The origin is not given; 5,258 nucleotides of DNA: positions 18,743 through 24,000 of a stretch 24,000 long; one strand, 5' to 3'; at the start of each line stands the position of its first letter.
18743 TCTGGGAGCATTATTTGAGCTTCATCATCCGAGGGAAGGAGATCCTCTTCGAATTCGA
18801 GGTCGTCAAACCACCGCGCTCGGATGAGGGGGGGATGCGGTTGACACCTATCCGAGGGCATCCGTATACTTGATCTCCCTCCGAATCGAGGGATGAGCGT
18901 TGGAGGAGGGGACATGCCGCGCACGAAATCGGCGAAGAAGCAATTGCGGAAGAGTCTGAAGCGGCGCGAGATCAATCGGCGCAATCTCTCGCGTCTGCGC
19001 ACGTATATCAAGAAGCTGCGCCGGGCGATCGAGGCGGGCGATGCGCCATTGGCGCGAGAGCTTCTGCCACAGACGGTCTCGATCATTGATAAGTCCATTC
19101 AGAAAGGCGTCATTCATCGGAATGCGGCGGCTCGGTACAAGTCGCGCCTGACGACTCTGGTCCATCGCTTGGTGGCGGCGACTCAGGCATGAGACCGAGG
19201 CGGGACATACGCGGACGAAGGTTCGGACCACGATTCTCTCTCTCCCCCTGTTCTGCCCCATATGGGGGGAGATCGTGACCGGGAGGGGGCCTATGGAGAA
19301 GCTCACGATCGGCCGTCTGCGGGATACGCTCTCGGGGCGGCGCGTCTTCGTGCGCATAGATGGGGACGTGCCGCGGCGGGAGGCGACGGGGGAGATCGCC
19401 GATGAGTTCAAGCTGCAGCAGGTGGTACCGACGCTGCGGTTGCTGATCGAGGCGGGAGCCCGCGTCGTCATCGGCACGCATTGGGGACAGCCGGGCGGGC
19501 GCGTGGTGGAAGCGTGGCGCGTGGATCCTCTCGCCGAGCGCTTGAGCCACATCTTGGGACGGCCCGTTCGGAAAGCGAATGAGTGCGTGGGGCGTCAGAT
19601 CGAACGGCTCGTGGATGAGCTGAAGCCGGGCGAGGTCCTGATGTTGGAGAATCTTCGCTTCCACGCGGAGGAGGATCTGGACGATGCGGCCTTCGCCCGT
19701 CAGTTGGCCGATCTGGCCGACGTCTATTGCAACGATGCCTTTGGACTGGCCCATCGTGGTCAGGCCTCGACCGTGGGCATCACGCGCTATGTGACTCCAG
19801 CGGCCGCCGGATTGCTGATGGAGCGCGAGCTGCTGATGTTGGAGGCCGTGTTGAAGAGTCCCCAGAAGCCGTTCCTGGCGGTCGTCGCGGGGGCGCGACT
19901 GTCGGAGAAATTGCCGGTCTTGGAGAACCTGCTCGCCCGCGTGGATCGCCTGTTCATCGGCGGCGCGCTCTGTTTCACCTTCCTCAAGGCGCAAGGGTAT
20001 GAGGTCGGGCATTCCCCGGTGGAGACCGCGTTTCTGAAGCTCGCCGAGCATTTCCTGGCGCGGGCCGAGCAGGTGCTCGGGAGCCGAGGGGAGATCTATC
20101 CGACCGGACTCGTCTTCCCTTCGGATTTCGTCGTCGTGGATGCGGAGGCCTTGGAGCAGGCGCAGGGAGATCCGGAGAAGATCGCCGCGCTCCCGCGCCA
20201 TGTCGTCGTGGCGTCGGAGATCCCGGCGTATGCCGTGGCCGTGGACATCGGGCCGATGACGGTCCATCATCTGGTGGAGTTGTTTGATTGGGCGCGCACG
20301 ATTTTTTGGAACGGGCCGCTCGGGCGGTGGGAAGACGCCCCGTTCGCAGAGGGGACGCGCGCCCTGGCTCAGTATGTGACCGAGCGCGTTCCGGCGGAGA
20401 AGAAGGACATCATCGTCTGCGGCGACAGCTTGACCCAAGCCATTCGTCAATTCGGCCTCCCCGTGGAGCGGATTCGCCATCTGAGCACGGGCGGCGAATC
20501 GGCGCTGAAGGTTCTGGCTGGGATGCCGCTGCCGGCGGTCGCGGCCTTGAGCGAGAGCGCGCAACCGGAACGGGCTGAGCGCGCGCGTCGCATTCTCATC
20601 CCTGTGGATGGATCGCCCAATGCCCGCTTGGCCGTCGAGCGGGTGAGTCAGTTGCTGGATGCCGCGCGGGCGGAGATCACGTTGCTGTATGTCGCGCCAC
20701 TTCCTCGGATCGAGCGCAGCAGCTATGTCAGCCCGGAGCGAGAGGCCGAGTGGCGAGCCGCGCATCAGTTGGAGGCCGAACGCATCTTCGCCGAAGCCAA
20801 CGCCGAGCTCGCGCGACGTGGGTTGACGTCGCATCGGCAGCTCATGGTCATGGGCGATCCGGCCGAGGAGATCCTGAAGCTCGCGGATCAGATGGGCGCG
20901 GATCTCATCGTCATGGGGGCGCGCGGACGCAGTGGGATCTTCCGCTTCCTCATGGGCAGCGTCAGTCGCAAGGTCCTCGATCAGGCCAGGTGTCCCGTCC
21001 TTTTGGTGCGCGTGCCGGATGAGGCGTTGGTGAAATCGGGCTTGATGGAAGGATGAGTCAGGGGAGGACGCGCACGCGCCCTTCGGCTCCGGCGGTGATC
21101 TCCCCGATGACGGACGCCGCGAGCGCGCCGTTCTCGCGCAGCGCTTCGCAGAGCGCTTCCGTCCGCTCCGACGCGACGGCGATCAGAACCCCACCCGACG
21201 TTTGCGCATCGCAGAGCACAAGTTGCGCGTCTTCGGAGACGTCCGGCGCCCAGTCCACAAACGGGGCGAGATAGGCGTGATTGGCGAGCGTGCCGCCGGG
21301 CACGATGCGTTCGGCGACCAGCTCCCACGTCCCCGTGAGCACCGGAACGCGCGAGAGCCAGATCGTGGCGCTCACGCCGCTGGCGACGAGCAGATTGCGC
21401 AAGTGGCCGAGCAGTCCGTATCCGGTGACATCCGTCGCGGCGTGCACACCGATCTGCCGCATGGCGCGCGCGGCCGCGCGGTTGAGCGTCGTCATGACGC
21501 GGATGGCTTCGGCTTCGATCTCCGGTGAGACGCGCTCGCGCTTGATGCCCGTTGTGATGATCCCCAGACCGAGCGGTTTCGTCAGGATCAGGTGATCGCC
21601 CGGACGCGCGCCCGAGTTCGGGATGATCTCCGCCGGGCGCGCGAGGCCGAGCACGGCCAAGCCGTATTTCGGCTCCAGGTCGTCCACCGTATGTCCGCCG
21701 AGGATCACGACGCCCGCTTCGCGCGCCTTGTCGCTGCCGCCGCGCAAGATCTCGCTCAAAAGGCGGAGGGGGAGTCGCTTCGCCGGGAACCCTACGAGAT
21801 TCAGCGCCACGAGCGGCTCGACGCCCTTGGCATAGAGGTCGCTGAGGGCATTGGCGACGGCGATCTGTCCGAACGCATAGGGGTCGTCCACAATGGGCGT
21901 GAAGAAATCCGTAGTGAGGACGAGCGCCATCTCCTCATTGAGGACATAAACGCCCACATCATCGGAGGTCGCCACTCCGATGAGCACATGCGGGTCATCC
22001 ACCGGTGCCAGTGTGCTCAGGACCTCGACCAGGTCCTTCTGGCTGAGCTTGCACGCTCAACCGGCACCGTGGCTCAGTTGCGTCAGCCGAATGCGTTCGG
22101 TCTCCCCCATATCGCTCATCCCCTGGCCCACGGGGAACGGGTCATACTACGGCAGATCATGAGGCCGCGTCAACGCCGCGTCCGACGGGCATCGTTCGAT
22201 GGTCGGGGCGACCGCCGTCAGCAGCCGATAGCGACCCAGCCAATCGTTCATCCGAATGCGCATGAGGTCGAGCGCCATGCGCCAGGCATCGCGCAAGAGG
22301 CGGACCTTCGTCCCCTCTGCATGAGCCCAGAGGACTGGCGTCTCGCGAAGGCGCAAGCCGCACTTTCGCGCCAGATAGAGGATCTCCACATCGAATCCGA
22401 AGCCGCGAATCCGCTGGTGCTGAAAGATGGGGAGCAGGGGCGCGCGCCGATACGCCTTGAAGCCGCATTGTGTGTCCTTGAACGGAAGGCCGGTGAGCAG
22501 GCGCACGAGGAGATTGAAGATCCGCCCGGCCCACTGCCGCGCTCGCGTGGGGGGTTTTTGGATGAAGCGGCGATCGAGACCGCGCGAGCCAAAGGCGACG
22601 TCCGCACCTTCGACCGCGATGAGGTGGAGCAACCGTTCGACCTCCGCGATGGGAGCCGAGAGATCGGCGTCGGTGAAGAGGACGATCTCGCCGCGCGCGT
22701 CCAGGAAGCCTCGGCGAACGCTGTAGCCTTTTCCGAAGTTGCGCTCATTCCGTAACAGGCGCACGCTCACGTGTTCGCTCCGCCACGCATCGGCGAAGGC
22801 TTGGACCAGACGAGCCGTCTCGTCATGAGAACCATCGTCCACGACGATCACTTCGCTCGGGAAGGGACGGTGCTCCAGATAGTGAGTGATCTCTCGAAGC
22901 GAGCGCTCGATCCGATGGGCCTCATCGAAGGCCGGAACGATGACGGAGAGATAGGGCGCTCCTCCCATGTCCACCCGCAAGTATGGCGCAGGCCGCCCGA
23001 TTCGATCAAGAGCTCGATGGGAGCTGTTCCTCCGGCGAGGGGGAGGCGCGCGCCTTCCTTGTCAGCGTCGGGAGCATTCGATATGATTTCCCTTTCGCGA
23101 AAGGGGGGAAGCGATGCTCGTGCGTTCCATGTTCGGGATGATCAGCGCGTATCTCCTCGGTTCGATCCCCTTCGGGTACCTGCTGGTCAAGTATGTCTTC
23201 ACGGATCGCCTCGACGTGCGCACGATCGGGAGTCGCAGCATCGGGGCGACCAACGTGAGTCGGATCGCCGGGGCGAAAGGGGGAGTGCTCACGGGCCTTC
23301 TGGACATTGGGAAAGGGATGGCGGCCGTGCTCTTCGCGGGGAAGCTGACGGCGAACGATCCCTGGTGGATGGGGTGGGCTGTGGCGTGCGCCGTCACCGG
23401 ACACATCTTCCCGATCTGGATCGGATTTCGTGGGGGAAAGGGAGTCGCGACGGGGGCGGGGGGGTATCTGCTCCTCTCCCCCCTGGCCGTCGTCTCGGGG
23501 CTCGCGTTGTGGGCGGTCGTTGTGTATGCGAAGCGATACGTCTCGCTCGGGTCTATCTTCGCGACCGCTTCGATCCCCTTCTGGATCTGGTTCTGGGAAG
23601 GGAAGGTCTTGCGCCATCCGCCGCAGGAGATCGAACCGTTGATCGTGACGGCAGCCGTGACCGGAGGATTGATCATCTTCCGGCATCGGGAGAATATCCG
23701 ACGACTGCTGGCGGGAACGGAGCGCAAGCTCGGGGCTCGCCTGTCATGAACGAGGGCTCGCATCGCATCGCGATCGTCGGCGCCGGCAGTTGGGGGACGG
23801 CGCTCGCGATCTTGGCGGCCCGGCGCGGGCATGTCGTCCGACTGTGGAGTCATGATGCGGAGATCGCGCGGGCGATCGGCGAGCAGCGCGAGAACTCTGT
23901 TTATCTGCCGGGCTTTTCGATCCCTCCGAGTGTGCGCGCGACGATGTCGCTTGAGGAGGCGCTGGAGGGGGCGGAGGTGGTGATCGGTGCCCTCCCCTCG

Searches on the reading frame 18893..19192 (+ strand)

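Call 26: search_protein_families(library=pfam, proteins=[window:18893-19192:+], max_evalue=0.01)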
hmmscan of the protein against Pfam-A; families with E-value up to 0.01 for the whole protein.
window:18893-19192:+ (99 aa): 1 family
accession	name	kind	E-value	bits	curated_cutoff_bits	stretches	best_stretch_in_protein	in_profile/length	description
PF01649.23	Ribosomal_S20p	-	4.4e-27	95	29.5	1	10-90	2-82/83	Ribosomal protein S20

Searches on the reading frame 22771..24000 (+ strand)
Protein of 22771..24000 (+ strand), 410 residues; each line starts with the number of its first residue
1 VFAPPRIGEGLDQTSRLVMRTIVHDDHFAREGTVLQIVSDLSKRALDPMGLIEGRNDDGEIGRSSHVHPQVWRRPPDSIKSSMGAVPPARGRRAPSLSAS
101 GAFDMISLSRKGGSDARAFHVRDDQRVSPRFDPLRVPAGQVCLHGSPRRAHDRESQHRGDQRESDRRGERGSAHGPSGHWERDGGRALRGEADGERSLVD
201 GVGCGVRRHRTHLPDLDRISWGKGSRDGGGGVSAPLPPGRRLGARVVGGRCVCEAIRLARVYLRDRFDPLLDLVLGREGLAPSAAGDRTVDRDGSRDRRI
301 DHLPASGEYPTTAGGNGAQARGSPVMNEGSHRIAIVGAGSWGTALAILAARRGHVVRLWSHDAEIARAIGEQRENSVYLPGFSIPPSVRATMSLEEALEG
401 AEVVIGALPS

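Call 8: search_protein_families(library=pfam, proteins=[window:22771-24000:+])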
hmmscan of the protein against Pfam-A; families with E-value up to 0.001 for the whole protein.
window:22771-24000:+ (410 aa): 2 families
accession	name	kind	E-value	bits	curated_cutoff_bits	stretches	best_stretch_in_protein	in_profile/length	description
PF01210.29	NAD_Gly3P_dh_N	-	3.3e-23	82.9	23.1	1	333-410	2-79/158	NAD-dependent glycerol-3-phosphate dehydrogenase N-terminus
PF03807.23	F420_oxidored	-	0.00012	23.1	21.6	1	332-409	1-68/94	NADP oxidoreductase coenzyme F420-dependent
